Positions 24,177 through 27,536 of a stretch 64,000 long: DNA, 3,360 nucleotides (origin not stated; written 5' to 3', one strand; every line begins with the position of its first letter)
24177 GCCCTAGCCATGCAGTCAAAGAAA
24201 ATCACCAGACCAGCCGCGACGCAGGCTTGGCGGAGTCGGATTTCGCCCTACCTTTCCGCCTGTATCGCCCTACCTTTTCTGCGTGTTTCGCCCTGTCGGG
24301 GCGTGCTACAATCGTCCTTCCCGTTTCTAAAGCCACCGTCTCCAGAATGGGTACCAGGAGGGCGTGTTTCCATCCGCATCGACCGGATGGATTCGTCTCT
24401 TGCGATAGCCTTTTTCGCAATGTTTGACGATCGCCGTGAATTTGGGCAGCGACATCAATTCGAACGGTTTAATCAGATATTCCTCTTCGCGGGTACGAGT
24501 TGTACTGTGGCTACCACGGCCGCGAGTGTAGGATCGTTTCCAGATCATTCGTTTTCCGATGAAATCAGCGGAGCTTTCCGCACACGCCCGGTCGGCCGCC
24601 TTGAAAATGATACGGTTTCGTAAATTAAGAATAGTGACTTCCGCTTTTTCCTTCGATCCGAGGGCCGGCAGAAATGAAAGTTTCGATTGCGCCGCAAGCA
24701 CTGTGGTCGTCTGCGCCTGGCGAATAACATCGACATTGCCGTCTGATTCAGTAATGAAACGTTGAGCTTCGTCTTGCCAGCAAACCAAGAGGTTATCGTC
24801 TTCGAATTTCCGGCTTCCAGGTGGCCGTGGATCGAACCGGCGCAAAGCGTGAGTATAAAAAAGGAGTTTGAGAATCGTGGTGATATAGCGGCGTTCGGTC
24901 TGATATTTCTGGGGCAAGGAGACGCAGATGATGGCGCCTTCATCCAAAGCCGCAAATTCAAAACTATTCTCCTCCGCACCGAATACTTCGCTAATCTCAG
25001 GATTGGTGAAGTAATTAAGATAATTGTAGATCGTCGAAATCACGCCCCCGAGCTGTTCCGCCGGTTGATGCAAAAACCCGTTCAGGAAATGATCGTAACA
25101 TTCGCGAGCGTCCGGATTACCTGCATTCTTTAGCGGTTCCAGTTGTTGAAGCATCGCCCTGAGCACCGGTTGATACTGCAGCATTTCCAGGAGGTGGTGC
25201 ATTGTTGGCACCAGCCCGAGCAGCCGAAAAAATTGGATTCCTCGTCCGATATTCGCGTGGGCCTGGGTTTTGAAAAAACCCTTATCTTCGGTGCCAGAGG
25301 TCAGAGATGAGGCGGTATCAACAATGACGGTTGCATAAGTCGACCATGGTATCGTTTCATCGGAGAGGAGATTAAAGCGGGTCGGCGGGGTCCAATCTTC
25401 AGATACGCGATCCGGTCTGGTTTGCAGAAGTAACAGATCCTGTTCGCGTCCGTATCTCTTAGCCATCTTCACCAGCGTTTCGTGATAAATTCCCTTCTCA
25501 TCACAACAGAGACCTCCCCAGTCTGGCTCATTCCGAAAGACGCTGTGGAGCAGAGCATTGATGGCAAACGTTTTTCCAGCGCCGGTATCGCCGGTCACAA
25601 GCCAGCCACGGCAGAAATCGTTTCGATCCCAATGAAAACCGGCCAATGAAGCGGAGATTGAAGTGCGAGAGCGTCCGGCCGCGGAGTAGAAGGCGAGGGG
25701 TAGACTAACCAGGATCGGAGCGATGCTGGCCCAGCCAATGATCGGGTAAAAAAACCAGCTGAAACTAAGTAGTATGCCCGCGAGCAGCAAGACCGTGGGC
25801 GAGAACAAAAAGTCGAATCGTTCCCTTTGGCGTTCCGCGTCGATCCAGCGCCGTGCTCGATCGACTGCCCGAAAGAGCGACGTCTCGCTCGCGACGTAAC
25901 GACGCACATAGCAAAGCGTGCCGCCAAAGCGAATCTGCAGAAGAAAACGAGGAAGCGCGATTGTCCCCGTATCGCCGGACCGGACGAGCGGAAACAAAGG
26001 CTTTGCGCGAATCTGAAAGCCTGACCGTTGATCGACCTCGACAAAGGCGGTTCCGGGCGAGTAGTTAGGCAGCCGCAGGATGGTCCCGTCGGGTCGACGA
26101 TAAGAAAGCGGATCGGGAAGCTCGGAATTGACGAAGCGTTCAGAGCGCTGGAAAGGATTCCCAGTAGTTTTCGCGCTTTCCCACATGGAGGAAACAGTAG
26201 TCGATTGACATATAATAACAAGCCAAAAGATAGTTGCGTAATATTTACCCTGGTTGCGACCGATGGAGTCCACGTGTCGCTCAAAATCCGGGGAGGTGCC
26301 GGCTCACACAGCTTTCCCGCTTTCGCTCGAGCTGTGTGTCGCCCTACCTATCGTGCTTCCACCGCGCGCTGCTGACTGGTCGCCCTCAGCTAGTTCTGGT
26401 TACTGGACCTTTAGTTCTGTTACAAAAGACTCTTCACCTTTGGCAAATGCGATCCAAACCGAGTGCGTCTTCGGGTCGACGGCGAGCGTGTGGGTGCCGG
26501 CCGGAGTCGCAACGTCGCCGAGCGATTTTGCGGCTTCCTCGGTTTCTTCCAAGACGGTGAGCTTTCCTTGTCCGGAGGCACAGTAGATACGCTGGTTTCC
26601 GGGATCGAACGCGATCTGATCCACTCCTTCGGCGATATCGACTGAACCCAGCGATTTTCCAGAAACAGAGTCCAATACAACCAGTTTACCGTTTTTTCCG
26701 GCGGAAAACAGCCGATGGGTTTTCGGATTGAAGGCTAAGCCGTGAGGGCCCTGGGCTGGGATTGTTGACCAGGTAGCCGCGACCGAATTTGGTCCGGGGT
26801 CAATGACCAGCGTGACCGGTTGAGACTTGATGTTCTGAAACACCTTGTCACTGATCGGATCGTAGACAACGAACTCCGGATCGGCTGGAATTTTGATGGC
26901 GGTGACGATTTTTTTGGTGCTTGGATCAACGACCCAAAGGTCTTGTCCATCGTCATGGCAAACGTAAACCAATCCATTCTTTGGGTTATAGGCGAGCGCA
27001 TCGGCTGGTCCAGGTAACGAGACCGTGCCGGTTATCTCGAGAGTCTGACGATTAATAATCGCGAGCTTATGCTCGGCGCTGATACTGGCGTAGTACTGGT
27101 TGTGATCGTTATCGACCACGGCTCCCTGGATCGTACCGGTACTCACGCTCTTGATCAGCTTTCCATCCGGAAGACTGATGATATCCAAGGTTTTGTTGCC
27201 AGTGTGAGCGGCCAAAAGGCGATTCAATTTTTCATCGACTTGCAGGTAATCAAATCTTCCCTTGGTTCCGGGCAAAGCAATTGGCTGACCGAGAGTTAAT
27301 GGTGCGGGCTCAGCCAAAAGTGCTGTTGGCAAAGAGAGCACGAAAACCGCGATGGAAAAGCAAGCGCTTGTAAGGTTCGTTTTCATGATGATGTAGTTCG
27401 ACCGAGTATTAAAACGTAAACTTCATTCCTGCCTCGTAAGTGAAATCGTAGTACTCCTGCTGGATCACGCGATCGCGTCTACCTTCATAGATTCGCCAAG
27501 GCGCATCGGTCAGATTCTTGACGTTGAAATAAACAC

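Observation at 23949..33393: Plasmid-like accessory island wedged between housekeeping genes, with no visible integrase or relaxase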

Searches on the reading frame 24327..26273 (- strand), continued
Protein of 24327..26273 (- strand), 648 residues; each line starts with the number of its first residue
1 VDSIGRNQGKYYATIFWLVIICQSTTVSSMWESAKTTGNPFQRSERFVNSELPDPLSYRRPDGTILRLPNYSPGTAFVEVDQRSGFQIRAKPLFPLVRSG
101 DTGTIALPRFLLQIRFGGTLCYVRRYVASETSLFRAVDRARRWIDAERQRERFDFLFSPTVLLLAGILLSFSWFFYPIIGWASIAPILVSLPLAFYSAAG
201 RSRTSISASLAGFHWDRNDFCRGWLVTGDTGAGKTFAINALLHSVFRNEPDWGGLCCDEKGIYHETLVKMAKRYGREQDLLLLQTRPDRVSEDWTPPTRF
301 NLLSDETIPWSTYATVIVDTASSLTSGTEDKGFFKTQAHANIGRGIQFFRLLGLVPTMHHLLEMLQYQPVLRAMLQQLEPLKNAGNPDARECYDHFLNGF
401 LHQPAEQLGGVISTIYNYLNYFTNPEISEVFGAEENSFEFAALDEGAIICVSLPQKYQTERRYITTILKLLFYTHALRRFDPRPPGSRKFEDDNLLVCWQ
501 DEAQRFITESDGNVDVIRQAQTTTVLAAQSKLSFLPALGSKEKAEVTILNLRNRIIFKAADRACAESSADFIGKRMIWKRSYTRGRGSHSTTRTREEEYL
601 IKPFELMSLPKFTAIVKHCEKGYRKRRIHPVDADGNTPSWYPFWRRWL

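Call 75: fold_search(model_id=the predicted structure, library=pdb)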
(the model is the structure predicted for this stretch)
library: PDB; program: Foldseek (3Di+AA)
matches with E <= 10: 324; with E <= 0.001: 10
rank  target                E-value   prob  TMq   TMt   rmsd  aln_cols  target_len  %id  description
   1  1e9s_K                1.6e-07  1.00  0.36  0.49  12.1       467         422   14  Bacterial conjugative coupling protein TrwBdeltaN70. Unbound monoclinic form. (released 2001-02-06)
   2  8dol_A                2.1e-07  1.00  0.37  0.41  13.8       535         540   15  Mechanism of regulation of the Helicobacter pylori Cagbeta ATPase by CagZ (released 2023-02-15)
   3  1gl6_A                3.8e-07  1.00  0.37  0.51  11.9       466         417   13  Plasmid coupling protein TrwB in complex with the non-hydrolysable GTP analogue GDPNP (released 2002-05-16)
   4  8dol_F                3.8e-07  1.00  0.35  0.39  14.1       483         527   16  Mechanism of regulation of the Helicobacter pylori Cagbeta ATPase by CagZ (released 2023-02-15)
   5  8dol_D                5.4e-07  1.00  0.34  0.38  13.7       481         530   16  Mechanism of regulation of the Helicobacter pylori Cagbeta ATPase by CagZ (released 2023-02-15)
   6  1gl6_G                7.3e-07  1.00  0.35  0.50  11.1       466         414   12  Plasmid coupling protein TrwB in complex with the non-hydrolysable GTP analogue GDPNP (released 2002-05-16)
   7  8dol_B                8.5e-07  1.00  0.35  0.41  14.0       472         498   15  Mechanism of regulation of the Helicobacter pylori Cagbeta ATPase by CagZ (released 2023-02-15)
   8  8dol_C                1.4e-06  1.00  0.35  0.41  13.4       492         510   15  Mechanism of regulation of the Helicobacter pylori Cagbeta ATPase by CagZ (released 2023-02-15)
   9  1e9r_F                1.8e-06  1.00  0.36  0.51  12.1       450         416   14  Bacterial conjugative coupling protein TrwBdeltaN70. Trigonal form in complex with sulphate. (released 2001-02-06)
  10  6sz9_A                7.4e-05  1.00  0.34  0.42  17.4       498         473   12  Type IV Coupling Complex (T4CC) from L. pneumophila. (released 2020-05-13)
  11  9l5t_Y                1.0e-02  0.35  0.10  0.06  18.4       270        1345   12  Cryo-EM structure of the thermophile spliceosome (state B*Q2) (released 2025-03-12)
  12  9esh_N                1.1e-01  0.25  0.16  0.09  19.9       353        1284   14  Structure of a B-state intermediate committed to discard (Bd-I state) (released 2024-12-25)
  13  4id2_A                2.4e-01  0.72  0.08  0.29   5.3        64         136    8  Crystal structure of a DUF4738 family protein (BACOVA_05496) from Bacteroides ovatus ATCC 8483 at 2.15 A resolution (released 2013-02-13)
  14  5jdo_A                3.0e-01  0.11  0.07  0.14  27.1       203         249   12  T. congolense haptoglobin-haemoglobin receptor in complex with haemoglobin (released 2016-04-27)
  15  4koo_D                3.9e-01  0.47  0.08  0.22   5.2        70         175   16  Crystal Structure of WHY1 from Arabidopsis thaliana (released 2013-11-13)
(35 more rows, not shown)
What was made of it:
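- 24327..26186 (-): T4CP-like (VirD4/TrwB-type) membrane ATPase of 619 aa. It has an N-terminal β domain, two long TM helices, and an NBD with Walker A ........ and Walker B DE. Foldseek: TrwB 1.6e-7, Cagβ, DotL (call 75).
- On Type IV coupling proteins (VirD4/TrwB/TraD): Foldseek matches to TrwB, Cagβ and DotL with probability 1.00 (call 75).
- Checked: The ten best Foldseek matches of the model are all coupling proteins: TrwB, Cagβ and DotL (call 75).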

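Call 83: search_protein_families(library=phrogs, proteins=[window:24327-26186:-], max_evalue=0.01)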
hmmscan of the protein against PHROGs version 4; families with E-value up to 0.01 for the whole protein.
window:24327-26186:- (619 aa): 0 families

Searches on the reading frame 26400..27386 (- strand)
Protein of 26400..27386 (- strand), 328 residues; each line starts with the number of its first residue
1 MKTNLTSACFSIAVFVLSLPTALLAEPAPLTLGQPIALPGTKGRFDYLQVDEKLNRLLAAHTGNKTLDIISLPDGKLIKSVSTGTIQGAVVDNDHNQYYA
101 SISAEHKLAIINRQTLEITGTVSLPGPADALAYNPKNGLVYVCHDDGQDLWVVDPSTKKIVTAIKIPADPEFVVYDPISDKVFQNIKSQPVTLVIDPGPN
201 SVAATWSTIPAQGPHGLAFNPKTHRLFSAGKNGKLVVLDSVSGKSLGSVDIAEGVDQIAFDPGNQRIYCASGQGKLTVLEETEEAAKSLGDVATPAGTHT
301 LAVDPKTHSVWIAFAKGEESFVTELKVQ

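Call 5: search_protein_families(library=pfam, proteins=[window:26400-27386:-], max_evalue=0.01)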
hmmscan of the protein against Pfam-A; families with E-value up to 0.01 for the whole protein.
window:26400-27386:- (328 aa): 9 families
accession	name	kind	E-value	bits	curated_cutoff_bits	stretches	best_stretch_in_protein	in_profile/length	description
PF25174.1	Beta-prop_THOC3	-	7.5e-11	42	305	2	38-160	42-164/272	THOC3 beta-propeller domain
PF23414.1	Beta-prop_EML_2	-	3.7e-09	36.8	90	1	216-285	3-72/266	Echinoderm microtubule-associated protein second beta-propeller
PF12894.13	ANAPC4_WD40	-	2.8e-05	24.7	22.9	0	216-257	43-85/91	Anaphase-promoting complex subunit 4 WD40 domain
PF24817.1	WD40_WDHD1_1st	-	0.00092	18.9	109.9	0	55-165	57-167/291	WDHD1 first WD40 domain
PF25172.1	Beta-prop_WDR3_2nd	-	0.0014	18.4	140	0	217-284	223-291/293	WDR3 second beta-propeller domain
PF16819.11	DUF5074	-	0.0034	16.9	27.2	0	59-169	114-226/353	Domain of unknown function (DUF5074)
PF25168.1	Beta-prop_WDR36-Utp21_2nd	-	0.004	16.9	84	0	83-163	157-235/335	WDR36/Utp21 second beta-propeller domain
PF14339.12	DUF4394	-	0.0054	16.5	29.6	0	252-304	25-78/230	Domain of unknown function (DUF4394)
PF00400.38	WD40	-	0.0061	17.5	27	0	216-237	16-37/39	WD domain, G-beta repeat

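Call 22: search_protein_families(library=padloc, proteins=[window:26400-27386:-], max_evalue=0.01)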
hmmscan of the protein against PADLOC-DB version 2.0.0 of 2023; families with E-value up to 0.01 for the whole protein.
window:26400-27386:- (328 aa): 0 families

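Call 23: search_protein_families(library=ncbifam, proteins=[window:26400-27386:-], max_evalue=0.01)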
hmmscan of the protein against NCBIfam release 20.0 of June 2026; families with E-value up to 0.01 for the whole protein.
window:26400-27386:- (328 aa): 6 families
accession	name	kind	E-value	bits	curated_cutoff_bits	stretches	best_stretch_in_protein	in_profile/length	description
NF052280.1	7_blade_YncE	equivalog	1.9e-13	49.9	400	2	91-187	223-318/338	7-bladed beta-propeller protein YncE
TIGR03866.1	PQQ_ABC_repeats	subfamily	3e-12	46.3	287.3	2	65-177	21-134/310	PQQ-dependent catabolism-associated beta-propeller protein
NF048007.1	MmpL3Stblzr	equivalog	6.7e-07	28.8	600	1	126-275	49-202/366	MmpL3/TtfA transport complex stabilizer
NF052340.1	hydrazine_beta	equivalog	9.6e-06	24.9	560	1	93-170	42-119/372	hydrazine synthase subunit beta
TIGR03907.1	QH_beta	equivalog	1.2e-05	24.6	223.2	0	71-130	269-328/338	quinohemoprotein amine dehydrogenase subunit beta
TIGR02276.1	beta_rpt_yvtn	repeat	1.5e-05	24.9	27.85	0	135-176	1-42/42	beta-propeller repeat protein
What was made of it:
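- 26400..27386 (-): Secreted YncE-like 7-bladed β-propeller. It is cargo and not part of the conserved module. NCBIfam YncE 1.9e-13 (below its cutoff) and YVTN repeat (call 23).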
